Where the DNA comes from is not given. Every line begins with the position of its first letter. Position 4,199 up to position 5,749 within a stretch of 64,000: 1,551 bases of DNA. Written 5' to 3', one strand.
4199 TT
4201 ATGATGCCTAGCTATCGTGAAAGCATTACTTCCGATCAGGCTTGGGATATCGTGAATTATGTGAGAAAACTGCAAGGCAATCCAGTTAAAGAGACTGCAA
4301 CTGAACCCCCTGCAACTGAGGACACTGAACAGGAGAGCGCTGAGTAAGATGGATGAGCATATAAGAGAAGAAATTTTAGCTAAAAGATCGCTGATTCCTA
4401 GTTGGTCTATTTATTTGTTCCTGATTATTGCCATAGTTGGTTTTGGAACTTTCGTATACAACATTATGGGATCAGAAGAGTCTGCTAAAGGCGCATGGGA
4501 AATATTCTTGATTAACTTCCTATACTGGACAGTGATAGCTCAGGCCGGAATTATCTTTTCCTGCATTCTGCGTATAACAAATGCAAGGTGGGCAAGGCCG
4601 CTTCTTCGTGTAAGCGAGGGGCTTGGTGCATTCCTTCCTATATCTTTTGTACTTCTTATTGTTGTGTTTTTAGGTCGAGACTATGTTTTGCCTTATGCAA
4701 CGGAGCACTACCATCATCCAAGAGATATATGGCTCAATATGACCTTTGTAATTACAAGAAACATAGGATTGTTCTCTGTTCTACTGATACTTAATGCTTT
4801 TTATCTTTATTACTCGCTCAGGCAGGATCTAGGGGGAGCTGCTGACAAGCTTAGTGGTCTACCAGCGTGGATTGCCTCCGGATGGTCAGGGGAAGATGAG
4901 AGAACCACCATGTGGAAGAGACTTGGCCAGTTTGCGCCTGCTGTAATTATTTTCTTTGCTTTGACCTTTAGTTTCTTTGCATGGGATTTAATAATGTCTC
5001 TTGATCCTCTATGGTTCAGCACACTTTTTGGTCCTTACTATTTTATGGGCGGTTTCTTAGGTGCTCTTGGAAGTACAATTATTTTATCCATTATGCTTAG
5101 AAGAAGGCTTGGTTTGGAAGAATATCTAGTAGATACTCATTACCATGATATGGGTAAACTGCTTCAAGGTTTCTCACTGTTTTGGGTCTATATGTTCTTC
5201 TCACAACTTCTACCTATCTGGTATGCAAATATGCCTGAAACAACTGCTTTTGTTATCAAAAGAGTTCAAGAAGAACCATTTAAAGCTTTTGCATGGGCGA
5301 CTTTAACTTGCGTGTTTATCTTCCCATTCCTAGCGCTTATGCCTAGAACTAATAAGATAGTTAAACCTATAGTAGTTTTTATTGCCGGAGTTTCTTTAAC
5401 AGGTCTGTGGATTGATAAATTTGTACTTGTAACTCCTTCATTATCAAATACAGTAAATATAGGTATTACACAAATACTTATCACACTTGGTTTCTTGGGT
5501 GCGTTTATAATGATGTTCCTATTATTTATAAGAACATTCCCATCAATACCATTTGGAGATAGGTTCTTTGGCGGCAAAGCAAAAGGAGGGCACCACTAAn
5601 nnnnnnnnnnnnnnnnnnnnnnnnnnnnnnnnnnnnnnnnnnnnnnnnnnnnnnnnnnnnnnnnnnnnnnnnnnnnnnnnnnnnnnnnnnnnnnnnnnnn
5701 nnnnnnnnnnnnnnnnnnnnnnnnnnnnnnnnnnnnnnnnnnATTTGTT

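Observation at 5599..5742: Unannotated 47-aa single-TM ORF translationally coupled (TAATG) to actF: a possible extra small subunit of alternative complex III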

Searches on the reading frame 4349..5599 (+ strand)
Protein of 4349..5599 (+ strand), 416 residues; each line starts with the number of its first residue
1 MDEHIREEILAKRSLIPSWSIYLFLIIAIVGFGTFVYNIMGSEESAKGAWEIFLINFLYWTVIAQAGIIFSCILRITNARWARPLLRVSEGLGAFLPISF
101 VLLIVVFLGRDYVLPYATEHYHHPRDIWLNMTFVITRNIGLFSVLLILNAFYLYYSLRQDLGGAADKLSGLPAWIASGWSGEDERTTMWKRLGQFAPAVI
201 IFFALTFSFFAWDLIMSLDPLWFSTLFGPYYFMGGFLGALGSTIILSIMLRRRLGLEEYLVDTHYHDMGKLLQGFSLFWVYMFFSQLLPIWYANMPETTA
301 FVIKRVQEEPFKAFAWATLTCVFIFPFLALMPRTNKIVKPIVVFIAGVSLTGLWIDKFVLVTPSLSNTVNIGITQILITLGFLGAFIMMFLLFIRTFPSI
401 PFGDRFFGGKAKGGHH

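Call 4: search_protein_families(library=pfam, proteins=[window:4349-5599:+], max_evalue=0.01)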
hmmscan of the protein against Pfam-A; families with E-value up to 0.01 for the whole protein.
window:4349-5599:+ (416 aa): 0 families

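Call 6: search_solved_structures(query=window:4349-5599:+, max_evalue=0.001)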
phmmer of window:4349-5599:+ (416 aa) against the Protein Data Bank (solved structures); distinct sequences matched with E-value up to 0.001: 8.
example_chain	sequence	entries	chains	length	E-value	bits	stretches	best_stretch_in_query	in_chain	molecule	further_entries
6btm_F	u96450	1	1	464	7.7e-33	117.4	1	49-397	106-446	Alternative Complex III subunit F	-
6f0k_F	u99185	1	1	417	1.2e-28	103.6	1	21-407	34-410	ActF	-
8k9e_F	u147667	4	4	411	5.6e-27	98.1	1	24-416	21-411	Quinol:cytochrome c oxidoreductase quinone-binding subunit 2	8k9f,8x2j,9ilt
6f0k_C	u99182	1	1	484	6.5e-19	71.5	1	36-402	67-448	Polysulphide reductase NrfD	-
6btm_C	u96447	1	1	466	2.7e-16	62.9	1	19-401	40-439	Alternative Complex III subunit C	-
6lod_F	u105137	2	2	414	3.4e-14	56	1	27-334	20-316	Uncharacterized protein ActF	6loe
6lod_C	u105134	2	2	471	2.5e-13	53.1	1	22-401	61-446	Polysulphide reductase NrfD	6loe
8k9e_C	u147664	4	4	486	3.7e-11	46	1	45-401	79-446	Polysulphide reductase NrfD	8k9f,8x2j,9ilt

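Call 7: search_protein_families(library=ncbifam, proteins=[window:4349-5599:+], max_evalue=1)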
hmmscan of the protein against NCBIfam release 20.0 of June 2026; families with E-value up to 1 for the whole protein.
window:4349-5599:+ (416 aa): 0 families

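Call 9: find_related_loci(query=window:4349-5599:+, collection=genome_contigs, flank=4000)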
Query window:4349-5599:+ (416 aa) in genome_contigs; peptide patterns used: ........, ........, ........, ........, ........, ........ (x = any residue, [..] = any of these).
73 stretches matched a pattern; 11 encode a relative of the query (tblastn E <= 1e-3); 11 distinct loci.
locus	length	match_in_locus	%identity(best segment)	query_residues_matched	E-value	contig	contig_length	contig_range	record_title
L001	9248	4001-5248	89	1-416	0e+0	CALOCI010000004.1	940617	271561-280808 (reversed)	MAG: uncultured Thermodesulfobacteriota bacterium isolate LOGT_bin.0081 genome assembly, contig: contig_15980, whole gen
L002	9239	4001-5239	84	1-415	0e+0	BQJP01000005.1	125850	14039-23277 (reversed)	MAG: Thermodesulfobacteriota bacterium DHS20C13 DNA, sequence005, whole genome shotgun sequence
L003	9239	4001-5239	82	1-415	0e+0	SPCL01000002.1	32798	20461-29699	MAG: Thermodesulfobacteriales bacterium isolate das_tool.metabat2.12 k141_3141140, whole genome shotgun sequence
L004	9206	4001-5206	72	1-404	0e+0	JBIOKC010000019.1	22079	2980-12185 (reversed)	MAG: Thermodesulfobacteriota bacterium isolate GcL13-15 k141_667219_length_22079_cov_13.9828, whole genome shotgun seque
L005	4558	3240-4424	61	1-411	5e-167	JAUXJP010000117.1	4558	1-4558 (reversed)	MAG: Candidatus Dadabacteria bacterium isolate CSMAG_3085 CSMAG_3085_k127_11473304_length_4558_cov_323.9659, whole genom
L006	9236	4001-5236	58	1-416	7e-163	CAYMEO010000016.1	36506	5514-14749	MAG TPA_asm: uncultured Spirochaetia bacterium isolate binchicken_co71_42 genome assembly, contig: NODE_459_length_36506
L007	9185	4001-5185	61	1-411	7e-161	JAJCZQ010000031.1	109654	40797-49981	MAG: Deltaproteobacteria bacterium isolate OFTM105 OFTM105_30, whole genome shotgun sequence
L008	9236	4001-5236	56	1-416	1e-153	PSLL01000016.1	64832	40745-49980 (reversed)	MAG: Candidatus Dadabacteria bacterium isolate ERB_12_1 NODE_70_length_64832_cov_4.098710, whole genome shotgun sequence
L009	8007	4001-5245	56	1-415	2e-151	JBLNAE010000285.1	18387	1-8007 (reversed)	MAG: Ignavibacteriales bacterium isolate MAG185 PRJNA951521_bin43_renamed_284, whole genome shotgun sequence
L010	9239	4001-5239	83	1-415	0e+0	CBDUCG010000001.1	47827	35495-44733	MAG TPA_asm: uncultured bacterium isolate ERR2431957_concoct_61 genome assembly, contig: ERZ23878503.37, whole genome sh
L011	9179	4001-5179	54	3-415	2e-136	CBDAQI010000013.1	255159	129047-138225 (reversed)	MAG: Thermodesulfobacteriota bacterium isolate 274520fc-c05b-446e-8c5d-ef4d51f8906c genome assembly, contig: contig_13,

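Call 38: search_solved_structures(query=window:4349-5599:+, max_evalue=1e-20, show_alignments=3)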
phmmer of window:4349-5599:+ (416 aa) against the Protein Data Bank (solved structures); distinct sequences matched with E-value up to 1e-20: 3.
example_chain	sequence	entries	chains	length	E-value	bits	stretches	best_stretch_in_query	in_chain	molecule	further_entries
6btm_F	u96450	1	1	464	7.7e-33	117.4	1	49-397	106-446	Alternative Complex III subunit F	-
6f0k_F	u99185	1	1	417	1.2e-28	103.6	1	21-407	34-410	ActF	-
8k9e_F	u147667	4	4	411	5.6e-27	98.1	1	24-416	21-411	Quinol:cytochrome c oxidoreductase quinone-binding subunit 2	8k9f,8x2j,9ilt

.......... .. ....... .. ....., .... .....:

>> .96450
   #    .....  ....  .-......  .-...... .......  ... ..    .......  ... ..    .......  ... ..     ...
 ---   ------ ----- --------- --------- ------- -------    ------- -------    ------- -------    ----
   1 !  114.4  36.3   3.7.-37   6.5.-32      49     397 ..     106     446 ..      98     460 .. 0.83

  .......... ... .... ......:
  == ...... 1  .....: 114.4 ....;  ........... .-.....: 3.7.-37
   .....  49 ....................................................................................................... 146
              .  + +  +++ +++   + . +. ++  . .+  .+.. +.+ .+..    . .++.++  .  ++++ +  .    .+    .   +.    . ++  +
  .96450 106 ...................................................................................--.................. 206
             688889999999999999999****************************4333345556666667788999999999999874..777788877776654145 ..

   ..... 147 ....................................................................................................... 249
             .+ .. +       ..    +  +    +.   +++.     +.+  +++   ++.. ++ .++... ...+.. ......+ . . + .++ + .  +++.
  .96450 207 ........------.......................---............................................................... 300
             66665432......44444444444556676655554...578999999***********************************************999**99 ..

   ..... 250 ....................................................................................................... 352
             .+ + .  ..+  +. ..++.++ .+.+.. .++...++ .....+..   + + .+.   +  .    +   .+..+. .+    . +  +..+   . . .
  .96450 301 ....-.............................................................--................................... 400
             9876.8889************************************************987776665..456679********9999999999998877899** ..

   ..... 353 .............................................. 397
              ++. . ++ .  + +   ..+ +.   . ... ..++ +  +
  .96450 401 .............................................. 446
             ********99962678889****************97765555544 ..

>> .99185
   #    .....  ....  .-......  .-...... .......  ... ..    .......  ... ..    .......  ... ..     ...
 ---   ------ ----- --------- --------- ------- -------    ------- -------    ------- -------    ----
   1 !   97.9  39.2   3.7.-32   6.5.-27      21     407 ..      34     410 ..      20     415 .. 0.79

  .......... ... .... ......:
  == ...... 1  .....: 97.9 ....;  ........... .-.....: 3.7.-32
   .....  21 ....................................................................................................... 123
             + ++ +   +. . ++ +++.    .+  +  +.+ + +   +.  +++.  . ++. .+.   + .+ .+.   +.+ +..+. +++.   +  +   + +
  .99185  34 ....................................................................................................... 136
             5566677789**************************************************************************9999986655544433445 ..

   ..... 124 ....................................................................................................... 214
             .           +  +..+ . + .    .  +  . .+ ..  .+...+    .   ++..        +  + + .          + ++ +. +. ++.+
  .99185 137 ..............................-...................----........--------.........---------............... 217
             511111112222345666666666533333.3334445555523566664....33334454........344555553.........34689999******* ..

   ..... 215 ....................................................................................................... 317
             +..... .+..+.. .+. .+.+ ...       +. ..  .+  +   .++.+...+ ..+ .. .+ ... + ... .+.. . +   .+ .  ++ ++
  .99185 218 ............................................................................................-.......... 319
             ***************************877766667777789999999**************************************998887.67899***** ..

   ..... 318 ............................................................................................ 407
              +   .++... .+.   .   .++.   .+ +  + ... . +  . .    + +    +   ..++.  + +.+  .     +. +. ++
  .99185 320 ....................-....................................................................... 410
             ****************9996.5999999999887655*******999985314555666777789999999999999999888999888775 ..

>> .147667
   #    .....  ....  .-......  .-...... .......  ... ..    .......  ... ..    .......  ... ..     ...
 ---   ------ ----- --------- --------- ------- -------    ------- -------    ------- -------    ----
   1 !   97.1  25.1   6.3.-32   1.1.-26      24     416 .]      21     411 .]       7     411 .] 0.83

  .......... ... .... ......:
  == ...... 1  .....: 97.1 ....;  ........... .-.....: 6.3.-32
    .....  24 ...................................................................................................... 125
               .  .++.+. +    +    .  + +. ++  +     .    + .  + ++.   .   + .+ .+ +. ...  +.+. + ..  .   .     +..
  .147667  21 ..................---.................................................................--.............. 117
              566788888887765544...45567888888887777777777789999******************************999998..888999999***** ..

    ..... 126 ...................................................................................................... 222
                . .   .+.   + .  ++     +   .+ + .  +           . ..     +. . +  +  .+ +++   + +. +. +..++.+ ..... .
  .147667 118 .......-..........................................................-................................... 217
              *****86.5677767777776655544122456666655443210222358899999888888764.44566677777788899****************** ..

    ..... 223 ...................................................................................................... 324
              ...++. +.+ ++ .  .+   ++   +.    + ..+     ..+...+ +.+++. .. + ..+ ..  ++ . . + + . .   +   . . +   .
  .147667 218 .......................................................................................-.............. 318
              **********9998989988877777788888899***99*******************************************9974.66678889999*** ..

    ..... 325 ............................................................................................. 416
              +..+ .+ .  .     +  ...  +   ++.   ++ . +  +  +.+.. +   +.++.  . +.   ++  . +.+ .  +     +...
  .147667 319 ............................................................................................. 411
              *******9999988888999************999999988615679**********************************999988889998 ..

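Call 53: find_related_loci(query=A4, collection=metagenome_contigs, flank=2500)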
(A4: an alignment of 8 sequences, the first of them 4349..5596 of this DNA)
Query A4 (416 aa) in metagenome_contigs; peptide patterns used: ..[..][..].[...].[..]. (x = any residue, [..] = any of these).
600 stretches matched a pattern (row limit reached: there are more); 595 encode a relative of the query (tblastn E <= 1e-3); the best 80 are kept; 80 distinct loci.
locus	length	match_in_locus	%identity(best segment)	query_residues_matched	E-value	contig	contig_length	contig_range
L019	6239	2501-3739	82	1-415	0e+0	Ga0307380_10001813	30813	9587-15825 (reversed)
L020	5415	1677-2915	81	1-415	0e+0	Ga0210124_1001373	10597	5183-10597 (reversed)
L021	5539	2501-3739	83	1-415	0e+0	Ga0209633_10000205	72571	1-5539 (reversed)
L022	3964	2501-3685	63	1-411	1e-171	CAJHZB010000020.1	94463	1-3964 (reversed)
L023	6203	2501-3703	61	1-416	2e-163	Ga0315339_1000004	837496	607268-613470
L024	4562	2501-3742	57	1-416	3e-164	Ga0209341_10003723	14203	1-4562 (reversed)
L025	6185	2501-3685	57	1-416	5e-153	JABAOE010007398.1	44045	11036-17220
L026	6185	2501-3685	61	1-411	3e-162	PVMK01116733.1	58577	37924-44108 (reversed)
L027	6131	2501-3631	37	26-407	3e-78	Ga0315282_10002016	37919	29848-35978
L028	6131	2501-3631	37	26-407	3e-78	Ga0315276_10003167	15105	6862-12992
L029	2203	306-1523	36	6-408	3e-80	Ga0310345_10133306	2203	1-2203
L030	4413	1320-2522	37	7-404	4e-76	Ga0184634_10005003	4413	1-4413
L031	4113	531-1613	39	49-404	8e-76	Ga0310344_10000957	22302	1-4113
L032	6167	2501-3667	38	23-408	7e-75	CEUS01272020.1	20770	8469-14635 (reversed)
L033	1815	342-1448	39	49-412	4e-78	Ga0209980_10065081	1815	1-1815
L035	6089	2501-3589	37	40-412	3e-73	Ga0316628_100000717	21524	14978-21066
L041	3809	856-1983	34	25-400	3e-67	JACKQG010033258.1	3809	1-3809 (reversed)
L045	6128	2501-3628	35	25-400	1e-63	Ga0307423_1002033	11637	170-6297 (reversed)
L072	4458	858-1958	31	27-404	4e-43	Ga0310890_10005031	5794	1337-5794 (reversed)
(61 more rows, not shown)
